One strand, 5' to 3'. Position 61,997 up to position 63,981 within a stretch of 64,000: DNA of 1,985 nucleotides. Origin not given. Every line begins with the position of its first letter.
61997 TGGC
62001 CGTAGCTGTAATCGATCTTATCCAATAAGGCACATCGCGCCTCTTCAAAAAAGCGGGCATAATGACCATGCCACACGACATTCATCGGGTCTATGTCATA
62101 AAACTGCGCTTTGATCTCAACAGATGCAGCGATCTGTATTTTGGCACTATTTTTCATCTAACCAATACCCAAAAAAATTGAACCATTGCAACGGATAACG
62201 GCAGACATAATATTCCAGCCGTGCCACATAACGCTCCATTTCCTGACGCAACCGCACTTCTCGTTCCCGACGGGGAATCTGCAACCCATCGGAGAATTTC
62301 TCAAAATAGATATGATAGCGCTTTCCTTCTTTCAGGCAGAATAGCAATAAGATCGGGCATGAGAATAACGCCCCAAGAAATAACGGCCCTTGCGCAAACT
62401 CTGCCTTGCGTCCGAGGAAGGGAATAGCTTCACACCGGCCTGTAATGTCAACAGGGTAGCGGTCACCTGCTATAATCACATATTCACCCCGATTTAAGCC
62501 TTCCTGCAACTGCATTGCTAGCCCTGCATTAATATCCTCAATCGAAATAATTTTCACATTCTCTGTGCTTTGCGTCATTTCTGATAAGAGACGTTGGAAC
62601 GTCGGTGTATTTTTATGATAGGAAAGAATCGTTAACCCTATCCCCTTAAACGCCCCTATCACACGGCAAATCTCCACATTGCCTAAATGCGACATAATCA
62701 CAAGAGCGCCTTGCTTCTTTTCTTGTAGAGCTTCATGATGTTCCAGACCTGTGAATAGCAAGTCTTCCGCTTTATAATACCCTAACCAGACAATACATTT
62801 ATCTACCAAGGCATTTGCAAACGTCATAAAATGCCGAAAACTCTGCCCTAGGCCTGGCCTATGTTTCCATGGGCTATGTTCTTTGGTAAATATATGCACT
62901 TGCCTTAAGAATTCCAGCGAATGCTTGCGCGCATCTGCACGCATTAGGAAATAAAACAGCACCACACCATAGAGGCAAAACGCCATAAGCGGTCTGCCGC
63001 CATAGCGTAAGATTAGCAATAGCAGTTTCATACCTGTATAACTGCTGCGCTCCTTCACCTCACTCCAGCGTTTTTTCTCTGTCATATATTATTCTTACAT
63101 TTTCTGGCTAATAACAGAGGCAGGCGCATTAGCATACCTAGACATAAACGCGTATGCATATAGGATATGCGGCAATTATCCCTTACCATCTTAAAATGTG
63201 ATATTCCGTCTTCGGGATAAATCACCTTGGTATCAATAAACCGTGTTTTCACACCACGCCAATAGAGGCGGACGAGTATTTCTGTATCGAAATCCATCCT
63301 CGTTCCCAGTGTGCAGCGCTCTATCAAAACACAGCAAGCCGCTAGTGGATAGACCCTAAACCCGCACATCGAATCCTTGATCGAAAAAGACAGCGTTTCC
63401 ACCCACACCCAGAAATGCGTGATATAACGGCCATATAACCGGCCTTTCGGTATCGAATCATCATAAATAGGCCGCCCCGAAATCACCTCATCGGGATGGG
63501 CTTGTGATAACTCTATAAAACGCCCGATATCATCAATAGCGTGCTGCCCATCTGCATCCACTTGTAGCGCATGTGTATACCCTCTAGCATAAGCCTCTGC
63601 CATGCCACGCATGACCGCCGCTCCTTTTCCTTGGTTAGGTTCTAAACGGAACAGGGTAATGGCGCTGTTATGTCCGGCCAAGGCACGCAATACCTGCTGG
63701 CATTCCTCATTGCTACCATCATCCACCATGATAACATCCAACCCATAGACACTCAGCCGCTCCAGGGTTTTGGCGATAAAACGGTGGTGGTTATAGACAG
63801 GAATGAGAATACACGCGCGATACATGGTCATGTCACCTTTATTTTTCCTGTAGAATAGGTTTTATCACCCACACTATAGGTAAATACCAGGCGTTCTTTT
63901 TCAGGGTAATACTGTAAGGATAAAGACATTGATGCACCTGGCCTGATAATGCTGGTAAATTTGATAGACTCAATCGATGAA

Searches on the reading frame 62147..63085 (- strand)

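Call 18: search_protein_families(library=ncbifam, proteins=[window:62147-63085:-], max_evalue=0.00001)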
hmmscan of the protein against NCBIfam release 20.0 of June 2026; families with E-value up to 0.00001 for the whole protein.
window:62147-63085:- (312 aa): 3 families
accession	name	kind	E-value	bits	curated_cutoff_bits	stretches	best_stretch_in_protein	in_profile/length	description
NF005120.0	PRK06553.1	equivalog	5.5e-12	45.6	273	1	111-308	118-306/308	lipid A biosynthesis lauroyl acyltransferase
NF006487.0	PRK08905.1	equivalog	7.3e-10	38.4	281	1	112-290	89-262/290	lysophospholipid acyltransferase family protein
NF005919.0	PRK07920.1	equivalog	6.7e-06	25.4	209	1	111-310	105-295/311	phosphatidylinositol mannoside acyltransferase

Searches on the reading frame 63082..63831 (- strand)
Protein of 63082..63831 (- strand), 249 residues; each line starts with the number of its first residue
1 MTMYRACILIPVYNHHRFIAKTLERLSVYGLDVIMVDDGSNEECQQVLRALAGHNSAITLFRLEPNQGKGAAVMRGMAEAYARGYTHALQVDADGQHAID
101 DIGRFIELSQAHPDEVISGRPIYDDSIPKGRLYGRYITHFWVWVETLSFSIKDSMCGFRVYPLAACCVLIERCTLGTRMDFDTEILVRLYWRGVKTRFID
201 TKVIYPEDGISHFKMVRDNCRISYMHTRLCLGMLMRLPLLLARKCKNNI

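Call 18: search_protein_families(library=ncbifam, proteins=[window:63082-63831:-], max_evalue=0.00001)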
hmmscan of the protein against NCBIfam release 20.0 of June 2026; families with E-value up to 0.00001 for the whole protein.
window:63082-63831:- (249 aa): 9 families
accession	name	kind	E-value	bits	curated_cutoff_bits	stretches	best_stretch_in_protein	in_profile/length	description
NF058614.1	PPMAGASynPpgS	equivalog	6.6e-12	45.3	370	1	7-121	3-113/226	polyprenyl-phospho-N-acetylgalactosaminyl synthase PpgS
NF047588.1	GlcsyltransPgfSStrep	equivalog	6.4e-10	38.7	500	1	8-213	5-205/308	glycosyltransferase PgfS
TIGR03937.1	PgaC_IcaA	equivalog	2.9e-09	36.4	422.3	1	6-83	47-127/407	poly-beta-1,6-N-acetyl-D-glucosamine synthase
NF041875.1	EPS_EpsD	equivalog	9e-09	35.2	370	1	8-127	3-122/325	exopolysaccharide biosynthesis glycosyltransferase EpsD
NF007986.1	PRK10714.1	equivalog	4.9e-08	32.4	529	1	5-129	7-135/316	undecaprenyl-phosphate 4-deoxy-4-formamido-L-arabinose transferase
NF047683.1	TeichurnBiosyTuaG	equivalog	1.7e-07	31.2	400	1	7-110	9-112/252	teichuronic acid biosynthesis protein TuaG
TIGR04182.1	glyco_TIGR04182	equivalog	2.6e-07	30.3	325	1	6-222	2-210/293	S-layer glycoprotein N-glycosyltransferase AglJ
NF007482.0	PRK10073.1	equivalog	9.3e-07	28.1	423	1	7-96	9-97/334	glycosyltransferase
TIGR03965.1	mycofact_glyco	equivalog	1.2e-06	27.6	280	1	6-80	76-153/467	mycofactocin biosynthesis glycosyltransferase MftF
